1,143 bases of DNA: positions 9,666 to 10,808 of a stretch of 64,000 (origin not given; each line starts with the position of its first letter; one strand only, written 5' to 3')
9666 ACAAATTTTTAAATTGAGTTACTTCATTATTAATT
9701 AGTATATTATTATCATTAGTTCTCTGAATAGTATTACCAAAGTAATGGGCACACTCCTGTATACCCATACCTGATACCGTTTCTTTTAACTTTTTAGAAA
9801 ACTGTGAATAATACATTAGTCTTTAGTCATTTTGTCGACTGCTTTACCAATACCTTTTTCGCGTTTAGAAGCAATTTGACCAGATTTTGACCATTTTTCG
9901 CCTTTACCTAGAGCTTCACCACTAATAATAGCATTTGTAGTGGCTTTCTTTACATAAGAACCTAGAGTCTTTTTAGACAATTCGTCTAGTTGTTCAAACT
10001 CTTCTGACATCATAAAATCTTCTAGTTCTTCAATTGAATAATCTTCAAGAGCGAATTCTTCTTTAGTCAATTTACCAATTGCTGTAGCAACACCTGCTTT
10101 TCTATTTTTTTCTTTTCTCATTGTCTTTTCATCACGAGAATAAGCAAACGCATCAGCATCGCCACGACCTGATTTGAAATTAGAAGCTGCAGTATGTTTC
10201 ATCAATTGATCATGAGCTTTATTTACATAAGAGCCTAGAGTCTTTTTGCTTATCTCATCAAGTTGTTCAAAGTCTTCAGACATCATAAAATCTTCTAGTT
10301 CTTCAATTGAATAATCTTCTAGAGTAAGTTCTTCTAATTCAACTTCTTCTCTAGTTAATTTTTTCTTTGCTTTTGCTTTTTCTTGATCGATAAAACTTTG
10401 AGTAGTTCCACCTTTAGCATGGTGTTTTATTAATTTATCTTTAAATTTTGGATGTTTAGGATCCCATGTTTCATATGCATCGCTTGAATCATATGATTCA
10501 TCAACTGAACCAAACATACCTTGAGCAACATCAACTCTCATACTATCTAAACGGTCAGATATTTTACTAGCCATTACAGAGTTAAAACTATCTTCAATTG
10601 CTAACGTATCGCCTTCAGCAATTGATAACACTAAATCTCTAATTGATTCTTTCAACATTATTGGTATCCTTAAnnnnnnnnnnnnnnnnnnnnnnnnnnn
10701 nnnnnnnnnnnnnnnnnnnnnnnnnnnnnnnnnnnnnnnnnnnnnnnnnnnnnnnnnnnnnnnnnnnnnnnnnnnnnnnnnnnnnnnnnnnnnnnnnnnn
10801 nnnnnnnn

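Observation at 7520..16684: Family of protease-releasable basic modules embedded in the scaffold proteins and in a CTS-tagged internal protein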

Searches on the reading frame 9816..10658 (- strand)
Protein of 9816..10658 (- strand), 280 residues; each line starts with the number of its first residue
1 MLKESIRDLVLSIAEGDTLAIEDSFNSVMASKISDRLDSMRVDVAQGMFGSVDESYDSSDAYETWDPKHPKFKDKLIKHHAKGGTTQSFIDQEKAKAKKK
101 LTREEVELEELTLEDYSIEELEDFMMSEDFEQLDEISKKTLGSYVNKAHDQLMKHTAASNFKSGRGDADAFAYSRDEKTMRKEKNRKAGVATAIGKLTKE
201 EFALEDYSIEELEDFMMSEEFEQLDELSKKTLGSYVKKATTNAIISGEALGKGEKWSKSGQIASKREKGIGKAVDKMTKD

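Call 3: search_protein_families(library=pfam, proteins=[window:9816-10658:-], max_evalue=0.01)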
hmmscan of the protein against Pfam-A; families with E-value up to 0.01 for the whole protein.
window:9816-10658:- (280 aa): 1 family
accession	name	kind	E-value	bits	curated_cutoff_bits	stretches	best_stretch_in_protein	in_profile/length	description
PF08853.16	DUF1823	-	0.0071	17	25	0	23-112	5-95/113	Domain of unknown function (DUF1823)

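Call 4: search_protein_families(library=phrogs, proteins=[window:9816-10658:-], max_evalue=0.01)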
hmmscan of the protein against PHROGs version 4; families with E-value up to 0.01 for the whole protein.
window:9816-10658:- (280 aa): 3 families
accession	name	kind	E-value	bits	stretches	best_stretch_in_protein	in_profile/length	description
phrog_5709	-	unknown function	8.8e-14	51.9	2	113-242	391-524/676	-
phrog_1064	-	head and packaging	0.0014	19.7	1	8-73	3-68/81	prohead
phrog_14164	-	unknown function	0.0073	17.2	0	19-61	15-57/66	-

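Call 7: search_dna_similar(query=window:9816-10658:-, collection=phages, mode=protein, max_rows=40, max_evalue=0.001)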
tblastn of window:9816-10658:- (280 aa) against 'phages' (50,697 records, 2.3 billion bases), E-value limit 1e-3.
Records with a match: 6; places in all: 6; records where one place covers at least 80% of the query: 0.
Best place of each record, by identity: <60% 6.
By first word of the organism name: Synechococcus 2; Caulobacter 2; Prochlorococcus 2.
By host as written in the record: Synechococcus sp. WH7803 2; Caulobacter crescentus CB15 2; Prochlorococcus sp. MIT9515 2.
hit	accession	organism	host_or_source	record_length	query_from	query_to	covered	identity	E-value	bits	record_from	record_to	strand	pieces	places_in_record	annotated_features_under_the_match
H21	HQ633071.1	Synechococcus phage S-SKS1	Synechococcus sp. WH7803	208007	127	279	55%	35.5%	8e-6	103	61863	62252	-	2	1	hypothetical protein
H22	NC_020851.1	Synechococcus phage S-SKS1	Synechococcus sp. WH7803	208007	127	279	55%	35.5%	8e-6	103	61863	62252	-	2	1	hypothetical protein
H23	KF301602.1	Caulobacter phage Cr30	Caulobacter crescentus CB15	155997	117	277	57%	33.2%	3e-8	61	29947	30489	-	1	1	hypothetical protein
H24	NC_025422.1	Caulobacter phage Cr30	Caulobacter crescentus CB15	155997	117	277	57%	33.2%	3e-8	61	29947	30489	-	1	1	hypothetical protein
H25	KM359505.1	Prochlorococcus phage P-TIM68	Prochlorococcus sp. MIT9515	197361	216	280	23%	41.9%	1e-5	52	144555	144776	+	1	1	hypothetical protein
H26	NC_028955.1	Prochlorococcus phage P-TIM68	Prochlorococcus sp. MIT9515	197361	216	280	23%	41.9%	1e-5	52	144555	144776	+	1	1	hypothetical protein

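Call 9: get_annotated_region(hit=H21, flank=6000)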
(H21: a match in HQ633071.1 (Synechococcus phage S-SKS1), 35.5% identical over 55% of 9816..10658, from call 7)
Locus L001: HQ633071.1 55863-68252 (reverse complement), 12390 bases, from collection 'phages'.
description: Synechococcus phage S-SKS1 genomic sequence.
organism: Synechococcus phage S-SKS1 (NCBI taxid 754042)
taxonomy: Viruses; Duplodnaviria; Heunggongvirae; Uroviricota; Caudoviricetes; Llyrvirus; Llyrvirus SSKS1
host: Synechococcus sp. WH7803; source: North Atlantic; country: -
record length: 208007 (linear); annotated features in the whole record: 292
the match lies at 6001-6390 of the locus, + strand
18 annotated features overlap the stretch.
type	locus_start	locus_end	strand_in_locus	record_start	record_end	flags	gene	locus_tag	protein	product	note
CDS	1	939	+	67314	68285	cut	-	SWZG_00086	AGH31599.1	DNA primase subunit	similar to gp61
CDS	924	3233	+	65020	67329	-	-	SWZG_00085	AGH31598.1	NrdA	-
CDS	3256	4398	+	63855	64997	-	-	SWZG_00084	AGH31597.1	ribonucleotide reductase subunit B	-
CDS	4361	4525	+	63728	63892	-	-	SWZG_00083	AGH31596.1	hypothetical protein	-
CDS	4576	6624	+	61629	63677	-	-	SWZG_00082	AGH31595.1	hypothetical protein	-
CDS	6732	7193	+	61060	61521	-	-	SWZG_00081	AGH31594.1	hypothetical protein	similar to gp202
CDS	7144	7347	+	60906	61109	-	-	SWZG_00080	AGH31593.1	hypothetical protein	-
CDS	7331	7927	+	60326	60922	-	-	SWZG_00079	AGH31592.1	hypothetical protein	similar to gp214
CDS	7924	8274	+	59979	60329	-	-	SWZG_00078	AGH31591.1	hypothetical protein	-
CDS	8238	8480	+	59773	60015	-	-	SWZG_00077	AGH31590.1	hypothetical protein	-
CDS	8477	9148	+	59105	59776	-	-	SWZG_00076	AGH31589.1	hypothetical protein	similar to gp219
CDS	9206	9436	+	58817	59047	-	-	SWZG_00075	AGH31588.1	hypothetical protein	-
CDS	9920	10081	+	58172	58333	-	-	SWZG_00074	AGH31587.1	hypothetical protein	-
CDS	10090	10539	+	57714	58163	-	-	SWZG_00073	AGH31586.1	hypothetical protein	-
CDS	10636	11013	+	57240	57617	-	-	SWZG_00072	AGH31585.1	endonuclease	-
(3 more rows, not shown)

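Call 10: get_annotated_region(hit=H23, flank=6000)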
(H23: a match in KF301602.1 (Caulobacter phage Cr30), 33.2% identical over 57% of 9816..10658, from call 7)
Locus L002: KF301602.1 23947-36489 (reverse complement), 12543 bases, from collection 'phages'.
description: Caulobacter phage Cr30, complete genome.
organism: Caulobacter phage Cr30 (NCBI taxid 1357714)
taxonomy: Viruses; Duplodnaviria; Heunggongvirae; Uroviricota; Caudoviricetes
host: Caulobacter crescentus CB15; source: pond water; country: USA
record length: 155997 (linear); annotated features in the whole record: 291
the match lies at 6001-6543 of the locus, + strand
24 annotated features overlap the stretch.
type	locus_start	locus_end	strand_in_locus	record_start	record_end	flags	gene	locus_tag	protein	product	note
CDS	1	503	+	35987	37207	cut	-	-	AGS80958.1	hypothetical protein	-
CDS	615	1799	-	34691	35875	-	-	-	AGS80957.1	beta-1,4 xylanase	-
CDS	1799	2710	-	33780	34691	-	-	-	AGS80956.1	hypothetical protein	-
CDS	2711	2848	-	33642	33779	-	-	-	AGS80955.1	hypothetical protein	-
CDS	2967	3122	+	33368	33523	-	-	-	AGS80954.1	hypothetical protein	-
CDS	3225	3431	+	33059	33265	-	-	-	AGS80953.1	hypothetical protein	-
CDS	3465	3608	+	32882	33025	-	-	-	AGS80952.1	hypothetical protein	-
CDS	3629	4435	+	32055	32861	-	-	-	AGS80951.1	cytidylyltransferase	-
CDS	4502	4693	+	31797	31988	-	-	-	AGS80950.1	hypothetical protein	-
CDS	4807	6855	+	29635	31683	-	-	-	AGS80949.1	hypothetical protein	-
CDS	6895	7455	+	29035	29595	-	-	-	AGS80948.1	hypothetical protein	-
CDS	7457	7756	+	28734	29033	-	-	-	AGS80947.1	hypothetical protein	-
CDS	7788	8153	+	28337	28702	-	-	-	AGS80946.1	hypothetical protein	-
CDS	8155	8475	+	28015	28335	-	-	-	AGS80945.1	hypothetical protein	-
CDS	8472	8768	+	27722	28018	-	-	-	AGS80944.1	hypothetical protein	-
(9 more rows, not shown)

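Call 11: get_annotated_region(hit=H25, flank=5000)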
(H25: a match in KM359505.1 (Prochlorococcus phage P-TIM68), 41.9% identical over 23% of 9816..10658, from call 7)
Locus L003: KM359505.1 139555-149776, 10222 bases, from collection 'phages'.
description: Prochlorococcus phage P-TIM68, complete genome.
organism: Prochlorococcus phage P-TIM68 (NCBI taxid 1542477)
taxonomy: Viruses; Duplodnaviria; Heunggongvirae; Uroviricota; Caudoviricetes; Kyanoviridae; Haifavirus; Haifavirus tim68
host: Prochlorococcus sp. MIT9515; source: -; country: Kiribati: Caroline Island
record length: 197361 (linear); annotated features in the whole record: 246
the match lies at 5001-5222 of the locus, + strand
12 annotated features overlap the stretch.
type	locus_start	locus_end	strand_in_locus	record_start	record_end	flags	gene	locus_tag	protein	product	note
CDS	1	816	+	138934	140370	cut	-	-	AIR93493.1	hypothetical protein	-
CDS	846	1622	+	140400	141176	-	-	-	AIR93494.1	putative DNA modification methylase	-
CDS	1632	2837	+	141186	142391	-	-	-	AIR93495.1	putative cytitidyltransferase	-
CDS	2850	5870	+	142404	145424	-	-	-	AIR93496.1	hypothetical protein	-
CDS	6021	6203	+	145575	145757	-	-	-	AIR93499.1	hypothetical protein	-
CDS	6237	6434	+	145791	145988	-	-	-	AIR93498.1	hypothetical protein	-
CDS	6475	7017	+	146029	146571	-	-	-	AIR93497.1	hypothetical protein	-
CDS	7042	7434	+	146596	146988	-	-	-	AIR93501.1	hypothetical protein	-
CDS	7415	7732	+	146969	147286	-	-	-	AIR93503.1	hypothetical protein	-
CDS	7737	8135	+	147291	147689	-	-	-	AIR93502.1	hypothetical protein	-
CDS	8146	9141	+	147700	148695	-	-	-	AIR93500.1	putative DNA primase subunit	-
CDS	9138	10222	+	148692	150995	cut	-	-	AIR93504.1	putative ribonucleotide reductase A subunit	NrdA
